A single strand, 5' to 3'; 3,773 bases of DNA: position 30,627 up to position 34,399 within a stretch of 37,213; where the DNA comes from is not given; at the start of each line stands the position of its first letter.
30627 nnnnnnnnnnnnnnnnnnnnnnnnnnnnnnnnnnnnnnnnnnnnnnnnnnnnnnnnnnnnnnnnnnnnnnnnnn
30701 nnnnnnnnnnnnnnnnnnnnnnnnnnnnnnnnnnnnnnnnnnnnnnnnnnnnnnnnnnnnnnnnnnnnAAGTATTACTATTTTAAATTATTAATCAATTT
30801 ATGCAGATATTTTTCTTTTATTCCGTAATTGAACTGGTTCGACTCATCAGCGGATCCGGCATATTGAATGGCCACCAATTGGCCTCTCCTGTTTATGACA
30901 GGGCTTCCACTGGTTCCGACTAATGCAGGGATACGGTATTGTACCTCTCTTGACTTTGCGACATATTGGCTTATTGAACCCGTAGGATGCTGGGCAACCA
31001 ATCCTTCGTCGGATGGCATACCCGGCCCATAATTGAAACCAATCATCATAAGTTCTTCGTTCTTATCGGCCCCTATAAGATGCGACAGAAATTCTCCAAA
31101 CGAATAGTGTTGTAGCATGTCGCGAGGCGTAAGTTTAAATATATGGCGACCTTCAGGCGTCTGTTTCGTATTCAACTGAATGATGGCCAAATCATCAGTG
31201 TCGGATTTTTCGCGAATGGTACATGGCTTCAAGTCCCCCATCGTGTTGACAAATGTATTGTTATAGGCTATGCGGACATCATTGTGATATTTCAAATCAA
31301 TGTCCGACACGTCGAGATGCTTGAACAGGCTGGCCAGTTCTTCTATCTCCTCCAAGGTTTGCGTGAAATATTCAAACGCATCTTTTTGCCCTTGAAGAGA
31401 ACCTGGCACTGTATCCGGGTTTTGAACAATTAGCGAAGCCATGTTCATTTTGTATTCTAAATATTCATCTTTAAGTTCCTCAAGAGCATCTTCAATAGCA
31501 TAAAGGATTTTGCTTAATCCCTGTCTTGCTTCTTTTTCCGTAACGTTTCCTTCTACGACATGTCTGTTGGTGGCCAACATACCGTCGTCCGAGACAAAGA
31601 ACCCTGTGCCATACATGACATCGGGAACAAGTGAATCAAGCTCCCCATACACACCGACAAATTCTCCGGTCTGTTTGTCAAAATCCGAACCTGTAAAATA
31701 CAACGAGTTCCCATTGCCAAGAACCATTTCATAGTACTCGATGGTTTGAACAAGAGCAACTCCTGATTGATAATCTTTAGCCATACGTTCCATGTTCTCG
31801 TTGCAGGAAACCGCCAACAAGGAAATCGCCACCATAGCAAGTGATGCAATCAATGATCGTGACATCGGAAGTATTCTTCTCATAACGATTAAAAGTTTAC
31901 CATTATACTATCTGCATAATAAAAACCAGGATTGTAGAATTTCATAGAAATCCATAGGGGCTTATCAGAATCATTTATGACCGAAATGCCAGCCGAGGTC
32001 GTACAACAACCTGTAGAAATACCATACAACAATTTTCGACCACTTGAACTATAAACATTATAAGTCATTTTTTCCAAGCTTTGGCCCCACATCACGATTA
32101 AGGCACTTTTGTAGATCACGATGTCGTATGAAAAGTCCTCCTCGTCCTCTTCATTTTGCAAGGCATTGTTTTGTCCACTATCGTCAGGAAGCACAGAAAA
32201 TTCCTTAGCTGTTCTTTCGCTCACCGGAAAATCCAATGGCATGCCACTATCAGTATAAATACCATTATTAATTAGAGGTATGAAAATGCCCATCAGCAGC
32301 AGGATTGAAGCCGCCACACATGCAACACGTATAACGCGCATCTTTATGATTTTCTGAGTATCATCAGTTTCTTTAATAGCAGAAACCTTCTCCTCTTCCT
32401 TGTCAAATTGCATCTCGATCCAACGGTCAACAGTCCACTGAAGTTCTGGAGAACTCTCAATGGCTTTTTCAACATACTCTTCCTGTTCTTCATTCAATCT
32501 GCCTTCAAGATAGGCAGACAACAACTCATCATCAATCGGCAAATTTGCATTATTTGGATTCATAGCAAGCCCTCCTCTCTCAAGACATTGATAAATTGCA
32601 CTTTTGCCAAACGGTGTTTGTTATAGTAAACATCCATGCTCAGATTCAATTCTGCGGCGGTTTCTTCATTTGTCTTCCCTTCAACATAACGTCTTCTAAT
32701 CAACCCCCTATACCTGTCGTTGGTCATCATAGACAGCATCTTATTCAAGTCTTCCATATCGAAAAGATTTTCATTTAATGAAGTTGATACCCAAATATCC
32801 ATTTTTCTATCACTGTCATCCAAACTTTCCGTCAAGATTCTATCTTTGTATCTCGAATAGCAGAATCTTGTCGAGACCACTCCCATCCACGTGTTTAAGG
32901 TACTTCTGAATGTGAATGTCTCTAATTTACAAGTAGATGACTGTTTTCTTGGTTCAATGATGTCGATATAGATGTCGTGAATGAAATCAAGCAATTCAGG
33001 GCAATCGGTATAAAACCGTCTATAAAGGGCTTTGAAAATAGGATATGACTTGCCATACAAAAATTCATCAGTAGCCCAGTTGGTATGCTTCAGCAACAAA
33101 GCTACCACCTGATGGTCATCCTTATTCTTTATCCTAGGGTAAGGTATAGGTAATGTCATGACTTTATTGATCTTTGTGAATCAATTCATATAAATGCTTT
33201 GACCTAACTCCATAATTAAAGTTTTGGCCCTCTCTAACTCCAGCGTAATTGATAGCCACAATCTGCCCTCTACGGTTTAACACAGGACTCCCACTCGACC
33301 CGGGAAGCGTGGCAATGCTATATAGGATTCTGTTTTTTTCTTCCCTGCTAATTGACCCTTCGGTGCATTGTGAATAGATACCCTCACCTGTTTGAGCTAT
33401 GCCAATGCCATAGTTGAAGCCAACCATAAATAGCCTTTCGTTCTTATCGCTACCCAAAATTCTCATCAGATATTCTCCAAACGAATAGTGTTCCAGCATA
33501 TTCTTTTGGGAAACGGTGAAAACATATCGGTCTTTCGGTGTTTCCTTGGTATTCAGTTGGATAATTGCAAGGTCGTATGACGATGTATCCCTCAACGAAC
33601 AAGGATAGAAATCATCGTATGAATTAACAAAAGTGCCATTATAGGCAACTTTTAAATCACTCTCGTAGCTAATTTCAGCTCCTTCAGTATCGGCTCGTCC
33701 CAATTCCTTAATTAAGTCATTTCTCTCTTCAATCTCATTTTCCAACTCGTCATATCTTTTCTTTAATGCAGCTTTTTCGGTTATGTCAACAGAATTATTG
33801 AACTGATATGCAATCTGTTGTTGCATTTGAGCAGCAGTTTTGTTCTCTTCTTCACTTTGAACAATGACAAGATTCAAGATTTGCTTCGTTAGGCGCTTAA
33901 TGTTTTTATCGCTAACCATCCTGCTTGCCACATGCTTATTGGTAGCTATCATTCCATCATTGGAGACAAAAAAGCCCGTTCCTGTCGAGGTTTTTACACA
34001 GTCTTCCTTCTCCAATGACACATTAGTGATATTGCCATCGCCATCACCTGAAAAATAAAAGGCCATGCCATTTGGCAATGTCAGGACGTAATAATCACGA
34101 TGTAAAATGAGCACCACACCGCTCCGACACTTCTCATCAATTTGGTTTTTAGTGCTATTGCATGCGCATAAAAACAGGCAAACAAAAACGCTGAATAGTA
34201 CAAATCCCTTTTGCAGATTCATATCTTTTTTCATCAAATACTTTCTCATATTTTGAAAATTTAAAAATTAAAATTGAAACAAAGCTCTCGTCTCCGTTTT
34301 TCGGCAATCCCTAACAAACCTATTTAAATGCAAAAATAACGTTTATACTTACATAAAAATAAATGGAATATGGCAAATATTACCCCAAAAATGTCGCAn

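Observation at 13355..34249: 13-gene co-directional cluster: an expanded SrfABC-like envelope system with three NTPases, three proteases and its own sigma/anti-sigma pair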

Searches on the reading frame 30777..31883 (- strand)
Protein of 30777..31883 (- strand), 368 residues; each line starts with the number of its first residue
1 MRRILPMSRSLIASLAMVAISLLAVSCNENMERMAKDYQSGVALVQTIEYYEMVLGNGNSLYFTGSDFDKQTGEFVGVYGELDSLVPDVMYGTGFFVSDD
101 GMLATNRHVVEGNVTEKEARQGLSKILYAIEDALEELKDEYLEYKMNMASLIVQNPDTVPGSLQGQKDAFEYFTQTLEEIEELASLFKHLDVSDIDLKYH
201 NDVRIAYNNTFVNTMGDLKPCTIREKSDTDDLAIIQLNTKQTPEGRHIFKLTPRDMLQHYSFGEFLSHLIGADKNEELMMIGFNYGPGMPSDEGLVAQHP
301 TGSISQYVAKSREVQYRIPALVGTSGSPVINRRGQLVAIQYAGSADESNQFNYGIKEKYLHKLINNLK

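Call 4: search_protein_families(library=pfam, proteins=[window:30777-31883:-], max_evalue=0.01)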
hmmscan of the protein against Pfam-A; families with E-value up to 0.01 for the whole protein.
window:30777-31883:- (368 aa): 3 families
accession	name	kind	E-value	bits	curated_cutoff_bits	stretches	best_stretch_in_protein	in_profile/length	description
PF13365.12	Trypsin_2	-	1.2e-12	49.2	27.6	2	207-339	29-144/144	Trypsin-like peptidase domain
PF10459.15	Peptidase_S46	-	7.4e-06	25.3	22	0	90-118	47-75/698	Peptidase S46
PF00949.27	Peptidase_S7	-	0.00082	19.7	20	1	323-355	96-128/131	Peptidase S7, Flavivirus NS3 serine protease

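Call 6: search_protein_families(library=ncbifam, proteins=[window:30777-31883:-], max_evalue=0.01)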
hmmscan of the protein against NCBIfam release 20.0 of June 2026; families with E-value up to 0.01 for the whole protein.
window:30777-31883:- (368 aa): 4 families
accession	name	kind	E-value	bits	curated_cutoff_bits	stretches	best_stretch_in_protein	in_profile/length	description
NF033740.0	MarP_fam_protase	equivalog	0.00068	18.8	250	0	90-116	211-236/390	MarP family serine protease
TIGR02037.1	degP_htrA_DO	subfamily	0.00081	18.4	416.2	0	88-112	58-82/434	Do family serine endopeptidase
NF041521.1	HhoA_HhoB_HtrA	equivalog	0.0017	17.7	450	0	92-113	59-80/335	HhoA/HhoB/HtrA family serine endopeptidase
NF045841.1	Ig_SerProt_MIP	equivalog_domain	0.006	16.2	125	0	321-345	311-335/401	MIP family Ig-specific serine endopeptidase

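Call 7: search_protein_families(library=padloc, proteins=[window:30777-31883:-], max_evalue=0.01)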
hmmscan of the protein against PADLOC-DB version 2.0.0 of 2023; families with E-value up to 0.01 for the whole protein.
window:30777-31883:- (368 aa): 3 families
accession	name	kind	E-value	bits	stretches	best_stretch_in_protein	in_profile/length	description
PDLC02959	RT-Protease_XI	-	3.2e-07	27.6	1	218-364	388-508/510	single gene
PDLC02960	RT-Protease_XI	-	1.4e-06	25.5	1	272-362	418-502/506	single gene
PDLC04593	PDC-M35A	-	3.2e-05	21.8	1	90-114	21-45/216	-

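Call 42: find_related_loci(query=window:30777-31883:-, collection=metagenome_contigs, flank=10000)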
Query window:30777-31883:- (368 aa) in metagenome_contigs; peptide patterns used: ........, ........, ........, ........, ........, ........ (x = any residue, [..] = any of these).
71 stretches matched a pattern, but none encodes a relative of the query by tblastn (E <= 1e-3).

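Call 45: find_related_loci(query=A4, collection=metagenome_contigs, flank=10000)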
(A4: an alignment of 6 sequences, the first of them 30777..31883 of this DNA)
Query A4 (368 aa) in metagenome_contigs; peptide patterns used: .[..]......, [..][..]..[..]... (x = any residue, [..] = any of these).
159 stretches matched a pattern; 12 encode a relative of the query (tblastn E <= 1e-3); 12 distinct loci.
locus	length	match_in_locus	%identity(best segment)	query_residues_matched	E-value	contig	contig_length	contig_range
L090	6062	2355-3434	73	11-367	0e+0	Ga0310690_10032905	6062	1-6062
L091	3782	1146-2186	40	11-364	2e-78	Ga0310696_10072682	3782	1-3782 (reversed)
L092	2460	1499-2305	46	92-365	1e-68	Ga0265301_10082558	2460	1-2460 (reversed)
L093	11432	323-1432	29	12-355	9e-35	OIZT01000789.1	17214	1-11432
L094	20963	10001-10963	29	41-368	2e-29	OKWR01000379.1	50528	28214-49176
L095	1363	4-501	43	205-368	3e-28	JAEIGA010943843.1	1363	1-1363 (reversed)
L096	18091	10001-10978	29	28-364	7e-25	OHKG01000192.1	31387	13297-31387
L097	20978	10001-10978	29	28-364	7e-25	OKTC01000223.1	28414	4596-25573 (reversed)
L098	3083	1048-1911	27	81-368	5e-24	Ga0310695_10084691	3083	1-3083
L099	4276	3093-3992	26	12-368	1e-16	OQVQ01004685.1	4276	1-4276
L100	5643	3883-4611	30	92-363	1e-14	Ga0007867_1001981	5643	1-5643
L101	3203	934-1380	24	92-244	3e-7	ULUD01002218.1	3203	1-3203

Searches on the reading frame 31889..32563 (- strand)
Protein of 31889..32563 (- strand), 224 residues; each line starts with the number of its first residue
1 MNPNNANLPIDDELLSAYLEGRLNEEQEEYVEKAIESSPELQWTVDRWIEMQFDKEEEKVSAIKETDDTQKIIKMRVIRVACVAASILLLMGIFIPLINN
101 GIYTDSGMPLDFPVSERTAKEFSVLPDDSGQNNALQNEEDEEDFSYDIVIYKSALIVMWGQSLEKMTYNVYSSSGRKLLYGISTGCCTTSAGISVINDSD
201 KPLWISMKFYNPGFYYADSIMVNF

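Call 4: search_protein_families(library=pfam, proteins=[window:31889-32563:-], max_evalue=0.01)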
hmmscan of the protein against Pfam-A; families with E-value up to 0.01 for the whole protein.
window:31889-32563:- (224 aa): 1 family
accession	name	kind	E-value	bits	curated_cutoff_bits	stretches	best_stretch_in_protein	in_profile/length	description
PF13490.11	zf-HC2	-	0.0017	18.9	22.2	1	13-40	6-33/35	Putative zinc-finger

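Call 6: search_protein_families(library=ncbifam, proteins=[window:31889-32563:-], max_evalue=0.01)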
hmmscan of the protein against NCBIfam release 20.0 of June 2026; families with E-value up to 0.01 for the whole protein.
window:31889-32563:- (224 aa): 1 family
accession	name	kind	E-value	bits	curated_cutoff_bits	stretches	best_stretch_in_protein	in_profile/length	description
NF010501.0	PRK13920.1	subfamily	0.0037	16.9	225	1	13-47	6-40/213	putative anti-sigmaE protein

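Call 7: search_protein_families(library=padloc, proteins=[window:31889-32563:-], max_evalue=0.01)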
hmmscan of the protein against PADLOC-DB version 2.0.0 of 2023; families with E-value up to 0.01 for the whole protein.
window:31889-32563:- (224 aa): 0 families

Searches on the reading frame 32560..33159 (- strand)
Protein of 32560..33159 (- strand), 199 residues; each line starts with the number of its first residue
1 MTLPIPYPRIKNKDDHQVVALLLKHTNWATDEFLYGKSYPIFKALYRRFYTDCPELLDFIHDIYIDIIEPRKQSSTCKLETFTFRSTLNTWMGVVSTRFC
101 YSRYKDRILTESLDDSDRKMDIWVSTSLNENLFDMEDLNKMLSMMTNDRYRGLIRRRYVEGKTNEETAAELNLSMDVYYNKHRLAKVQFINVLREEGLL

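Call 4: search_protein_families(library=pfam, proteins=[window:32560-33159:-], max_evalue=0.01)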
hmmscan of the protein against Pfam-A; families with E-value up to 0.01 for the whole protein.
window:32560-33159:- (199 aa): 4 families
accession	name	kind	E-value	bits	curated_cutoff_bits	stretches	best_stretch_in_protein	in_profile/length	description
PF07638.17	Sigma70_ECF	-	0.00064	20.1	21.1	1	113-188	108-178/185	ECF sigma factor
PF07374.17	DUF1492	-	0.0027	18.3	21.5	1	136-186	46-96/100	Protein of unknown function (DUF1492)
PF08281.18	Sigma70_r4_2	-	0.0069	16.5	25.7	0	149-174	14-39/54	Sigma-70, region 4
PF04545.22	Sigma70_r4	-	0.0081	16.1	24.1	0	147-174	6-33/50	Sigma-70, region 4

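Call 6: search_protein_families(library=ncbifam, proteins=[window:32560-33159:-], max_evalue=0.01)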
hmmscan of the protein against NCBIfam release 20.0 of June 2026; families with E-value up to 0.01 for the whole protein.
window:32560-33159:- (199 aa): 5 families
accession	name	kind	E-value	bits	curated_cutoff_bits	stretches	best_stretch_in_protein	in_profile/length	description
TIGR02937.1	sigma70-ECF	superfamily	6.8e-07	29.1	42.9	1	39-174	11-146/165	sigma-70 family RNA polymerase sigma factor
TIGR02985.1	Sig70_bacteroi1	subfamily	3.6e-06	27.3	126.4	1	34-175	6-144/162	RNA polymerase sigma-70 factor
NF009179.0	PRK12527.1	equivalog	0.00046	20.3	162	1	58-182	24-141/159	RNA polymerase sigma factor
NF004113.0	PRK05602.1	equivalog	0.0051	16.5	208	1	15-176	32-184/211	RNA polymerase sigma factor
NF010500.0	PRK13919.1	subfamily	0.0066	16.6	226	1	15-195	10-185/186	putative RNA polymerase sigma E protein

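Call 7: search_protein_families(library=padloc, proteins=[window:32560-33159:-], max_evalue=0.01)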
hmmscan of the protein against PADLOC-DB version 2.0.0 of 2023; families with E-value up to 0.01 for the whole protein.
window:32560-33159:- (199 aa): 0 families

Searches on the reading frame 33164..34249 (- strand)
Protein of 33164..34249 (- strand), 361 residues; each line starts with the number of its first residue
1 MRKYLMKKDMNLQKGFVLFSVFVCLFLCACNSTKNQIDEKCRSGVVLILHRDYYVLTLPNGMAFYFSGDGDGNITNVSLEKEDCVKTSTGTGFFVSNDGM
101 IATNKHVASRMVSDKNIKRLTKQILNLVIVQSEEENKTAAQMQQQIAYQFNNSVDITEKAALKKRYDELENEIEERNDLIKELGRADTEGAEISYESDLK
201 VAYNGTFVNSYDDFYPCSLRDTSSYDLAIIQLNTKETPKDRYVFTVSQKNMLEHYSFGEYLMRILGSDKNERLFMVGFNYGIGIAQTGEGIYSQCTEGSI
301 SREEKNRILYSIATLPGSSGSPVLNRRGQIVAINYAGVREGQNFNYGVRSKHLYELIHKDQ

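Call 4: search_protein_families(library=pfam, proteins=[window:33164-34249:-], max_evalue=0.01)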
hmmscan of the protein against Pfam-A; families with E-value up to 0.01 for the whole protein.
window:33164-34249:- (361 aa): 4 families
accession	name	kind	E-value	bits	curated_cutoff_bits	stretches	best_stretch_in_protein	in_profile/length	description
PF13365.12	Trypsin_2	-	1.7e-16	61.7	27.6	2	216-333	42-144/144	Trypsin-like peptidase domain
PF10459.15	Peptidase_S46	-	3.1e-09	36.5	22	1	84-206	42-159/698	Peptidase S46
PF00089.32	Trypsin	-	6.1e-05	23.4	20.6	0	311-348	172-209/220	Trypsin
PF00949.27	Peptidase_S7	-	7.3e-05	23.1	20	1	316-341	95-120/131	Peptidase S7, Flavivirus NS3 serine protease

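Call 6: search_protein_families(library=ncbifam, proteins=[window:33164-34249:-], max_evalue=0.01)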
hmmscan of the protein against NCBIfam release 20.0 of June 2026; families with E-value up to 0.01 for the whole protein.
window:33164-34249:- (361 aa): 7 families
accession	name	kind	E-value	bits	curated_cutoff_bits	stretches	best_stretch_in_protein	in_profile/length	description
NF041521.1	HhoA_HhoB_HtrA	equivalog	2.8e-08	33.5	450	1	313-346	176-209/335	HhoA/HhoB/HtrA family serine endopeptidase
NF047968.1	SerProtHtrA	equivalog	2.6e-06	27.1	470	1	315-347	211-243/357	serine protease HtrA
TIGR02037.1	degP_htrA_DO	subfamily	9.5e-05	21.5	416.2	1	61-110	35-82/434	Do family serine endopeptidase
NF033740.0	MarP_fam_protase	equivalog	0.00016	20.8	250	0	76-108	199-230/390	MarP family serine protease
NF045841.1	Ig_SerProt_MIP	equivalog_domain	0.0011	18.6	125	1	311-341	307-336/401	MIP family Ig-specific serine endopeptidase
NF045842.1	MIP_near_MIB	exception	0.0017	17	305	0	311-337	636-662/740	Ig-specific serine endopeptidase MIP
TIGR02038.1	protease_degS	equivalog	0.0027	16.9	422.95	0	75-109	62-99/351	outer membrane-stress sensor serine endopeptidase DegS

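Call 7: search_protein_families(library=padloc, proteins=[window:33164-34249:-], max_evalue=0.01)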
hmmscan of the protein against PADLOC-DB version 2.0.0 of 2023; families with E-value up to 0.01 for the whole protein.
window:33164-34249:- (361 aa): 4 families
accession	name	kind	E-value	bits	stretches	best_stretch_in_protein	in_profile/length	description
PDLC02959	RT-Protease_XI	-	1.1e-08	32.5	2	268-357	422-508/510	single gene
PDLC02960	RT-Protease_XI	-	1.4e-08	32.2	2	232-356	387-503/506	single gene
PDLC05022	PDC-S45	-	8.2e-08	29.5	2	296-325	180-209/293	-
PDLC04593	PDC-M35A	-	3.2e-06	25.1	1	87-140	20-71/216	-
